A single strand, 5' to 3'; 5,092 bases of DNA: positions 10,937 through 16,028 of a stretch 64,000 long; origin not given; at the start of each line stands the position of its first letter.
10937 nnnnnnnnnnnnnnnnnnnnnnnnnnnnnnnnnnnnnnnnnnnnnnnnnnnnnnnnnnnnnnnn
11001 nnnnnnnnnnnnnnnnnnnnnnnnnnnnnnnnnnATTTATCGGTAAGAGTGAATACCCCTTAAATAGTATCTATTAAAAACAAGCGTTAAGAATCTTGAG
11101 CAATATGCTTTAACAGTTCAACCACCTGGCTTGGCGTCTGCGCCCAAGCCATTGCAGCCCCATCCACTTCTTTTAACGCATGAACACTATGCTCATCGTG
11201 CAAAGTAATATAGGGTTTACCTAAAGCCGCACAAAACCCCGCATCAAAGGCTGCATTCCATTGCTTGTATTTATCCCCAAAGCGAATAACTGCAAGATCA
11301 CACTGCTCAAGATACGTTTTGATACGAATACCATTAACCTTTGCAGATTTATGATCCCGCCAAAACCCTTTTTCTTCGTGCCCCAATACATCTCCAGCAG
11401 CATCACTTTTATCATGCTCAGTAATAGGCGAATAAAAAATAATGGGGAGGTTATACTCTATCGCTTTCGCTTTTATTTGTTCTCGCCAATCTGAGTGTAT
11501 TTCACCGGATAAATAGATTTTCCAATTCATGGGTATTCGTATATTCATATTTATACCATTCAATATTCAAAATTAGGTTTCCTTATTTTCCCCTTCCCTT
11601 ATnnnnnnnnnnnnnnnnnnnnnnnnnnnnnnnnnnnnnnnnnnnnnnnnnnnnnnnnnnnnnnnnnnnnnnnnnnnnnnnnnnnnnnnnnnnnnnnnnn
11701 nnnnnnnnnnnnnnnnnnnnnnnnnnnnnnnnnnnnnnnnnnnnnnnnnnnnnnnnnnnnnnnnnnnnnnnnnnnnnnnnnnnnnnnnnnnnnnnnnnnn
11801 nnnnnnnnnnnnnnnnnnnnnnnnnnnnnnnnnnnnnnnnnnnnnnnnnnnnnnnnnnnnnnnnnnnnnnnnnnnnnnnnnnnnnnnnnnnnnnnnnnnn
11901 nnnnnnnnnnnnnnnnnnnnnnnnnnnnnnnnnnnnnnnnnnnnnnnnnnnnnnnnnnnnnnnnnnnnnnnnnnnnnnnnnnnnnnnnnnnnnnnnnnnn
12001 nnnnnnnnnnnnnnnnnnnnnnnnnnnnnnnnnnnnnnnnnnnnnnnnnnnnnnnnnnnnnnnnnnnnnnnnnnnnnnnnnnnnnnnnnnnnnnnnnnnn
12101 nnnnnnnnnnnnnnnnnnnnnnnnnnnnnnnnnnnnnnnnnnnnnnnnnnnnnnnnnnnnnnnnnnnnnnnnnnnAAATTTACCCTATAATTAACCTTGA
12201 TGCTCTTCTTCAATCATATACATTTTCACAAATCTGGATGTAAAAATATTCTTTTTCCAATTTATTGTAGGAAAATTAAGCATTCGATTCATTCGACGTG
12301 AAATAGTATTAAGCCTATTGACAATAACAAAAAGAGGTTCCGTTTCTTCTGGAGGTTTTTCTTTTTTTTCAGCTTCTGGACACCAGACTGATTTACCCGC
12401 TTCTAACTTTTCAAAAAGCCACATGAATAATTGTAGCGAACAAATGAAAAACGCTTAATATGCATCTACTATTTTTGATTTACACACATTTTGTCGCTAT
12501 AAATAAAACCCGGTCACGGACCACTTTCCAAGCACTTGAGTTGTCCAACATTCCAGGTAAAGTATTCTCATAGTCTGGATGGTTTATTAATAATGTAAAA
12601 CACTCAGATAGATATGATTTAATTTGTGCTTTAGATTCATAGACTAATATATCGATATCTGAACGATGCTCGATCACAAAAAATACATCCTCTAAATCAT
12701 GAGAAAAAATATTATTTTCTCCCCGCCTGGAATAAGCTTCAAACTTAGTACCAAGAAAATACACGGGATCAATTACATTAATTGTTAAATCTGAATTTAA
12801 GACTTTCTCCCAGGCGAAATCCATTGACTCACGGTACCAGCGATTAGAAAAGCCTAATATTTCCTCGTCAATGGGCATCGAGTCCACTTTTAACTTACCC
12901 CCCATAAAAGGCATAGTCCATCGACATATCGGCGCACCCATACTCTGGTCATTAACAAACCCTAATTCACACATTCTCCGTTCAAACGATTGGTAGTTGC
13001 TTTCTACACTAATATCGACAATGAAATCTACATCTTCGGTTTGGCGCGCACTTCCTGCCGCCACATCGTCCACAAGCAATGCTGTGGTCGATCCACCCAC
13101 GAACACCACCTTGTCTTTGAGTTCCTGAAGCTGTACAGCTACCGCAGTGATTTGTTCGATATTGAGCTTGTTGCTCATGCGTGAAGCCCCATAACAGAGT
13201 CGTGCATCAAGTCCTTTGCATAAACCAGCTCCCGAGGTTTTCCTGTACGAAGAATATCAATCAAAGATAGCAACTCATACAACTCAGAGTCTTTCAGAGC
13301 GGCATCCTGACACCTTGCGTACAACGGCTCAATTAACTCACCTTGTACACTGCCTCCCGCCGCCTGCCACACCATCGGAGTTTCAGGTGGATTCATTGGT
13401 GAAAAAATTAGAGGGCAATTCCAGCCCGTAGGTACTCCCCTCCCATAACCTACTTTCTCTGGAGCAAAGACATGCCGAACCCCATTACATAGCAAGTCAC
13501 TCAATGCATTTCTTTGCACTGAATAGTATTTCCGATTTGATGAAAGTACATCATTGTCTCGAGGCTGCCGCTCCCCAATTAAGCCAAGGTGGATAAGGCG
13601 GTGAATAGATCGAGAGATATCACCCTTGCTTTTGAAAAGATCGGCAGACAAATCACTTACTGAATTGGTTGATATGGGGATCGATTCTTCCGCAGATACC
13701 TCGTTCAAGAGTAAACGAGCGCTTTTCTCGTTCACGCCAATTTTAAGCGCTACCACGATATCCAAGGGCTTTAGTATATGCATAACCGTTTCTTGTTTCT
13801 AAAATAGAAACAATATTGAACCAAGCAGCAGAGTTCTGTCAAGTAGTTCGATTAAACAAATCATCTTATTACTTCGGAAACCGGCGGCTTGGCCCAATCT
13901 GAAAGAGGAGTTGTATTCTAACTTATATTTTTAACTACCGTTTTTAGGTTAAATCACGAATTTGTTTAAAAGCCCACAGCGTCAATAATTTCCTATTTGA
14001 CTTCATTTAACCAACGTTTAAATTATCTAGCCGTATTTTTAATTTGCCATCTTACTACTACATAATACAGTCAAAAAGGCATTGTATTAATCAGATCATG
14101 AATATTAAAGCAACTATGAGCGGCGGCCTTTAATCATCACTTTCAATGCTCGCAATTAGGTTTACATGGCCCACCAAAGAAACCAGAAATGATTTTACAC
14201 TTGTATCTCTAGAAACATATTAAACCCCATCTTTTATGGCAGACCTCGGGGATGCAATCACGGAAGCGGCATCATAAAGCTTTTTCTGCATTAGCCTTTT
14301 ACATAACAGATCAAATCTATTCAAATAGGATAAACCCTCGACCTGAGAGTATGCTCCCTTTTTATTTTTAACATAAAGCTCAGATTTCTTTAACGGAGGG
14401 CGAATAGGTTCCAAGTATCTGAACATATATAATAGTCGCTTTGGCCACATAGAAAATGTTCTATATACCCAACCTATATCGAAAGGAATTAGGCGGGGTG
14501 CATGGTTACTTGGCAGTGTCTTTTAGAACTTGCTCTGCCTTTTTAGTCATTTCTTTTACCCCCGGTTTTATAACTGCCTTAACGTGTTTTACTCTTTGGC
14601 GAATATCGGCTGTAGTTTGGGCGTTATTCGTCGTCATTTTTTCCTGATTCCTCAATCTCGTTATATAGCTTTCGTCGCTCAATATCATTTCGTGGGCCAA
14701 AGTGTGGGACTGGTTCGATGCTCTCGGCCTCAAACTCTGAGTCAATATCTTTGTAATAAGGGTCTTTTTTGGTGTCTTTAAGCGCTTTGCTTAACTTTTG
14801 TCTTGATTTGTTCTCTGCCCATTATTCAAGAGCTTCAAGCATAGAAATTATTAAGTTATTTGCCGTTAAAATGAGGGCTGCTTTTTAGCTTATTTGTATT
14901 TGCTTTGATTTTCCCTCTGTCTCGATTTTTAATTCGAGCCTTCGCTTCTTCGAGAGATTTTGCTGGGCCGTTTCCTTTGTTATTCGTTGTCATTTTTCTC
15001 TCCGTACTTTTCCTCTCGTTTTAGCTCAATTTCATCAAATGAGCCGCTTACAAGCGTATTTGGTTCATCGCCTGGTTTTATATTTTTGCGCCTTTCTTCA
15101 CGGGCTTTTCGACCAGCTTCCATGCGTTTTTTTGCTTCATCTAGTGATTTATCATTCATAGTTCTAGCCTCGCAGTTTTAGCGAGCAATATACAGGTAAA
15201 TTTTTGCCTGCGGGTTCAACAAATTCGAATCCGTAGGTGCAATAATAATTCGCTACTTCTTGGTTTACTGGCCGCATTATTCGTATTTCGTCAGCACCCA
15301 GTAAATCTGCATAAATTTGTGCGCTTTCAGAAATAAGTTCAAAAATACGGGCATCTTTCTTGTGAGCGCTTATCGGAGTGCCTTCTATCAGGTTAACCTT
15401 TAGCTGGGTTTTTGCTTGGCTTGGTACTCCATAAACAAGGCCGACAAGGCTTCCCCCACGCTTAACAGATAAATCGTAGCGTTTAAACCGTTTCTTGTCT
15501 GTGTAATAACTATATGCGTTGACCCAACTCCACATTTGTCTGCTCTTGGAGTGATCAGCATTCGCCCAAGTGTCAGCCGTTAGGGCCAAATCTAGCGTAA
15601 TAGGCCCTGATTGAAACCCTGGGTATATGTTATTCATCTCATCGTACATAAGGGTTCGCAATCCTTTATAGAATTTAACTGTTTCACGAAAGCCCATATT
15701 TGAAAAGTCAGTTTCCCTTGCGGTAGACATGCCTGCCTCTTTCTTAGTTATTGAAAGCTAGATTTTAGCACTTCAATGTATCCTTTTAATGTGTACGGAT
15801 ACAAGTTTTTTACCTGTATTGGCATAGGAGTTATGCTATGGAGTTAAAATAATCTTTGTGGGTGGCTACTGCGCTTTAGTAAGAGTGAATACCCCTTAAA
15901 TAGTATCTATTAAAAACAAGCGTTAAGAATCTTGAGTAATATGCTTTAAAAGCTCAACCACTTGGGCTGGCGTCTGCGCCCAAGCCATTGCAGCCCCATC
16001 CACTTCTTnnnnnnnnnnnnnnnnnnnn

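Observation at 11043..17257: A 1.38-kb direct repeat brackets a 3.5-kb insert (AbiE pair, mini-genes, GNAT), leaving an orphan immunity gene with a toxin 3' fragment and one frameshifted ytoQ copy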

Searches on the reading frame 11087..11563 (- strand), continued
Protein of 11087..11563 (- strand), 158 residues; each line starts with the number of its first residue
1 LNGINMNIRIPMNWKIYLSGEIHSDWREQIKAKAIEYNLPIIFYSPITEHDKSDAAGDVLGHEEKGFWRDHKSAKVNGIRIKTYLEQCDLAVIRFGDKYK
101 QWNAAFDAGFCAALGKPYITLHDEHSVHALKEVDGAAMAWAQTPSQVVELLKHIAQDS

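Call 72: find_encoding_contigs(protein=P0013, flank=5000, max_places=2)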
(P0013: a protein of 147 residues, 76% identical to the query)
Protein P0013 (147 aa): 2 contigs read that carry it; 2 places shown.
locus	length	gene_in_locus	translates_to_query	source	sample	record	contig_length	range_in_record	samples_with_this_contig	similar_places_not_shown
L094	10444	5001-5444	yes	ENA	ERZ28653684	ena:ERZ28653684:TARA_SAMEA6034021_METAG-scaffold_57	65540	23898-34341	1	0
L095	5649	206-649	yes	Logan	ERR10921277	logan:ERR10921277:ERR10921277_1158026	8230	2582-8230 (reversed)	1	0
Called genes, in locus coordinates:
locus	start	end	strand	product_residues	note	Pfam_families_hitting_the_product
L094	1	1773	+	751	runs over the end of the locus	PF13191:AAA_16, PF05729:NACHT (faint), PF13401:AAA_22 (weak), PF13374:TPR_10 (faint), PF25873:WHD_MalT, PF17874:TPR_MalT, PF13424:TPR_12 (weak), PF00196:GerE, +2 more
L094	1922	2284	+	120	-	-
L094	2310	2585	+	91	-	-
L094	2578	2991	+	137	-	-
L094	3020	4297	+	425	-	PF01794:Ferric_reduct, PF08022:FAD_binding_8, PF00175:NAD_binding_1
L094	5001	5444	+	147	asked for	PF11071:Nuc_deoxyri_tr3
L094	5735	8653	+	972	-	PF13424:TPR_12, PF00515:TPR_1, PF13424:TPR_12, PF13371:TPR_9, PF13414:TPR_11, PF00515:TPR_1, PF13414:TPR_11, PF13371:TPR_9, +24 more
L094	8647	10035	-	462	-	PF00656:Peptidase_C14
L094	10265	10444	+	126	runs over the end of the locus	-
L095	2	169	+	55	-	?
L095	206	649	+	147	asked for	PF11071:Nuc_deoxyri_tr3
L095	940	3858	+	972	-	PF13424:TPR_12, PF00515:TPR_1, PF13424:TPR_12, PF13371:TPR_9, PF13414:TPR_11, PF00515:TPR_1, PF13414:TPR_11, PF13371:TPR_9, +24 more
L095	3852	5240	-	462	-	PF00656:Peptidase_C14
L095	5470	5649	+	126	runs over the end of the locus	-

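Call 73: find_encoding_contigs(protein=P0003, flank=5000, max_places=2)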
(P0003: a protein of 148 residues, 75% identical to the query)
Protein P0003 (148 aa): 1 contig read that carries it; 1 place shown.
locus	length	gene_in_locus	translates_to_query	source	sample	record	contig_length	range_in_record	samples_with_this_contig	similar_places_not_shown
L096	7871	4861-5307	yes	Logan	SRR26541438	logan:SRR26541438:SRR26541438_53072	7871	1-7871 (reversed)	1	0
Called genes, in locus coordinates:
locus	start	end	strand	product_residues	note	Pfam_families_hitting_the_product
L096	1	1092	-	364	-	?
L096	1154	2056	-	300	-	PF00226:DnaJ, PF01556:DnaJ_C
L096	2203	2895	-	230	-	PF08378:NERD (weak)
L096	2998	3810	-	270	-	PF08378:NERD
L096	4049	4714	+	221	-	PF02230:Abhydrolase_2, PF00561:Abhydrolase_1 (faint), PF12146:Hydrolase_4 (faint), PF12697:Abhydrolase_6 (weak)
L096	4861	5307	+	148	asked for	PF11071:Nuc_deoxyri_tr3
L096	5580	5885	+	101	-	-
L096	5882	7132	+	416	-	PF07804:HipA_C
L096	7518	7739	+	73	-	-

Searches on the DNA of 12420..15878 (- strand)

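Call 31: search_dna_similar(query=window:12420-15878:-, collection=plasmids, mode=distant, max_rows=10)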
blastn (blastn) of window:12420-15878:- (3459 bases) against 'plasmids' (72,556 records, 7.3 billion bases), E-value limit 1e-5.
No match.

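Call 32: search_dna_similar(query=window:12420-15878:-, collection=phages, mode=distant, max_rows=10)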
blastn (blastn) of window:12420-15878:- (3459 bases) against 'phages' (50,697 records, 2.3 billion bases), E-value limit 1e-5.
No match.

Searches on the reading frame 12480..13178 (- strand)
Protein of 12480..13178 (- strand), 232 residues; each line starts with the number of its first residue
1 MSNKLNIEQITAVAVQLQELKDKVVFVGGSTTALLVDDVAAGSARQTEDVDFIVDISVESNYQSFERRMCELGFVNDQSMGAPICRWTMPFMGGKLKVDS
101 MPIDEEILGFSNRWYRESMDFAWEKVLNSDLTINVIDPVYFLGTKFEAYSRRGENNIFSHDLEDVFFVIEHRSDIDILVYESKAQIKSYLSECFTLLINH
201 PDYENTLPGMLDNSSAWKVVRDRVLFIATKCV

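Call 5: search_protein_families(library=pfam, proteins=[window:12480-13178:-], max_evalue=0.01)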
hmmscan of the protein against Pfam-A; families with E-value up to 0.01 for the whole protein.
window:12480-13178:- (232 aa): 1 family
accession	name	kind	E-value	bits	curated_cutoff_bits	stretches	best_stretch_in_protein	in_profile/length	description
PF08843.17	AbiEii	-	3.9e-07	30.7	22.5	1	17-179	8-179/238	Nucleotidyl transferase AbiEii toxin, Type IV TA system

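Call 8: search_protein_families(library=ncbifam, proteins=[window:12480-13178:-], max_evalue=0.01)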
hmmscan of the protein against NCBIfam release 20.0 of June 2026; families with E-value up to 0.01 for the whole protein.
window:12480-13178:- (232 aa): 0 families

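Call 9: search_protein_families(library=padloc, proteins=[window:12480-13178:-], max_evalue=0.01)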
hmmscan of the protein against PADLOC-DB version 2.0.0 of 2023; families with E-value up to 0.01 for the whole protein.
window:12480-13178:- (232 aa): 3 families
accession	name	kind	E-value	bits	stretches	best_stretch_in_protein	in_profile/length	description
PDLC04516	PDC-M21B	-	1e-54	183.7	1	5-227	7-228/234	-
PDLC04906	PDC-S09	-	0.0095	14.3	0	39-65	33-60/98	-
PDLC04904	PDC-S09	-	0.0099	14.1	0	39-62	34-57/104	-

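Call 13: find_encoding_contigs(protein=window:12480-13178:-, flank=10000, max_places=10)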
Protein window:12480-13178:- (232 aa): no gene with exactly this product is on record in the collection.

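Call 57: search_protein_families(library=phrogs, proteins=[window:12480-13178:-], max_evalue=0.01)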
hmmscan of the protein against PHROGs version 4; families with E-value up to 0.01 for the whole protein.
window:12480-13178:- (232 aa): 0 families

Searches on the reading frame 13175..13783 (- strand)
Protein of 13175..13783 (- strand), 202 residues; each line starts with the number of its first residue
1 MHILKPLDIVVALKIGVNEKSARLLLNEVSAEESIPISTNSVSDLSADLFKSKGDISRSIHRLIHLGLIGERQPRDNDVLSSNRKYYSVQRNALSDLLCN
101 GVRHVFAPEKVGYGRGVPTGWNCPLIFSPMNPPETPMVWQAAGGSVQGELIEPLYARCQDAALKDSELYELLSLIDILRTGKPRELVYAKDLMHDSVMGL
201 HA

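Call 5: search_protein_families(library=pfam, proteins=[window:13175-13783:-], max_evalue=0.01)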
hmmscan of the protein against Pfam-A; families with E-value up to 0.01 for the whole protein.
window:13175-13783:- (202 aa): 0 families

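Call 8: search_protein_families(library=ncbifam, proteins=[window:13175-13783:-], max_evalue=0.01)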
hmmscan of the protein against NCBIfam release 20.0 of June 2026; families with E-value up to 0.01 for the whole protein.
window:13175-13783:- (202 aa): 2 families
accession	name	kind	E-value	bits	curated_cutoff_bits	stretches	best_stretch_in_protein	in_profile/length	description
NF053606.1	Sta1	subfamily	0.0012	18.9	80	1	40-94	35-89/100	Sta1 family transcriptional regulator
NF040939.2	trans_reg_lrs14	equivalog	0.0077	16.3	90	0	40-77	37-74/103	Lrs14 family HTH-type transcriptional regulator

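Call 9: search_protein_families(library=padloc, proteins=[window:13175-13783:-], max_evalue=0.01)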
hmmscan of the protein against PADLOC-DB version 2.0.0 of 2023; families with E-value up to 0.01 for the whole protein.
window:13175-13783:- (202 aa): 2 families
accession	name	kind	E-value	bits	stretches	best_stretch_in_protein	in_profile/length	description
PDLC04515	PDC-M21A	-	1.9e-28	97.6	1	28-197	41-202/205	-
PDLC01875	CARF3--CARF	-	0.0047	14.7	1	41-78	162-199/219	-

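Call 56: search_protein_families(library=pfam, proteins=[window:13175-13783:-], max_evalue=5)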
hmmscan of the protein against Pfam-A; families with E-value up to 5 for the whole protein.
window:13175-13783:- (202 aa): 3 families
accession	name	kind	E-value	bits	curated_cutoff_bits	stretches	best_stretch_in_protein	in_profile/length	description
PF12802.13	MarR_2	-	0.051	14.2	27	1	41-76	22-56/61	MarR family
PF01022.26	HTH_5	-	0.074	13.4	22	1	41-69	17-45/47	Bacterial regulatory protein, arsR family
PF13730.12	HTH_36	-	0.099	12.9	25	1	41-69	27-55/55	Helix-turn-helix domain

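Call 57: search_protein_families(library=phrogs, proteins=[window:13175-13783:-], max_evalue=0.01)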
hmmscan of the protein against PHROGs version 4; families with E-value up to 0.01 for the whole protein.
window:13175-13783:- (202 aa): 0 families

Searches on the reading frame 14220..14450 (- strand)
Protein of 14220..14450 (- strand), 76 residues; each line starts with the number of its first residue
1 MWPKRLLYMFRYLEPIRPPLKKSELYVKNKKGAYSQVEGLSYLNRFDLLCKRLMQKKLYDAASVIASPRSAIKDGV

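Call 9: search_protein_families(library=padloc, proteins=[window:14220-14450:-], max_evalue=0.01)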
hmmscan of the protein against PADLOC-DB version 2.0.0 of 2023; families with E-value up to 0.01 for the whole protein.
window:14220-14450:- (76 aa): 1 family
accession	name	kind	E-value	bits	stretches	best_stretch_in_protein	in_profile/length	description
PDLC03540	REase_II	-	6e-09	34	1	34-75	175-216/247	Type II restriction enzyme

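Call 56: search_protein_families(library=pfam, proteins=[window:14220-14450:-], max_evalue=5)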
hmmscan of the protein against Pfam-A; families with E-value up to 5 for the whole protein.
window:14220-14450:- (76 aa): 1 family
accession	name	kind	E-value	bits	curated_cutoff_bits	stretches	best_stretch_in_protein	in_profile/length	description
PF04555.19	XhoI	-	1.4e-09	38.5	25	1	33-75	145-187/191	Restriction endonuclease XhoI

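Call 57: search_protein_families(library=phrogs, proteins=[window:14220-14450:-], max_evalue=0.01)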
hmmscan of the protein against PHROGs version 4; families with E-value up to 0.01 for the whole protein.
window:14220-14450:- (76 aa): 0 families

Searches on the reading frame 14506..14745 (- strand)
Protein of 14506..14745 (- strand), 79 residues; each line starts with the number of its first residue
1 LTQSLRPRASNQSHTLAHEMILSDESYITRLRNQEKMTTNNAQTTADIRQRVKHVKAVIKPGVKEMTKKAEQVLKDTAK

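Call 9: search_protein_families(library=padloc, proteins=[window:14506-14745:-], max_evalue=0.01)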
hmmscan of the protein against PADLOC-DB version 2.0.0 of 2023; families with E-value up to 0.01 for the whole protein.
window:14506-14745:- (79 aa): 0 families

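Call 56: search_protein_families(library=pfam, proteins=[window:14506-14745:-], max_evalue=5)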
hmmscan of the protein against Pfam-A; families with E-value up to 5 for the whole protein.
window:14506-14745:- (79 aa): 3 families
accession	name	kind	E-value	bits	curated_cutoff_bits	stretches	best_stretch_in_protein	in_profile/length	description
PF01649.23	Ribosomal_S20p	-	0.015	16.4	29.5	1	26-75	5-58/83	Ribosomal protein S20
PF08757.17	CotH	-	0.015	15.3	23.8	1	9-74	235-299/322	CotH kinase protein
PF14348.11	DUF4400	-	0.24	11.4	27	1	11-77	4-69/196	Domain of unknown function (DUF4400)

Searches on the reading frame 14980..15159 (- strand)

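Call 9: search_protein_families(library=padloc, proteins=[window:14980-15159:-], max_evalue=0.01)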
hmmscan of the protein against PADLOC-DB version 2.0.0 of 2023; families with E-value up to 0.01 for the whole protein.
window:14980-15159:- (59 aa): 0 families

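Call 56: search_protein_families(library=pfam, proteins=[window:14980-15159:-], max_evalue=5)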
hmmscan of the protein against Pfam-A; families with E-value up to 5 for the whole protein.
window:14980-15159:- (59 aa): 1 family
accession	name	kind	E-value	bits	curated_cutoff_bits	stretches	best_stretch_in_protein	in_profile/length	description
PF15439.11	NYAP_N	-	0.025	14.2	38.6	1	17-47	126-159/394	Neuronal tyrosine-phosphorylated phosphoinositide-3-kinase adapter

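Call 57: search_protein_families(library=phrogs, proteins=[window:14980-15159:-], max_evalue=0.01)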
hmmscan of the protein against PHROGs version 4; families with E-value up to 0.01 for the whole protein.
window:14980-15159:- (59 aa): 0 families
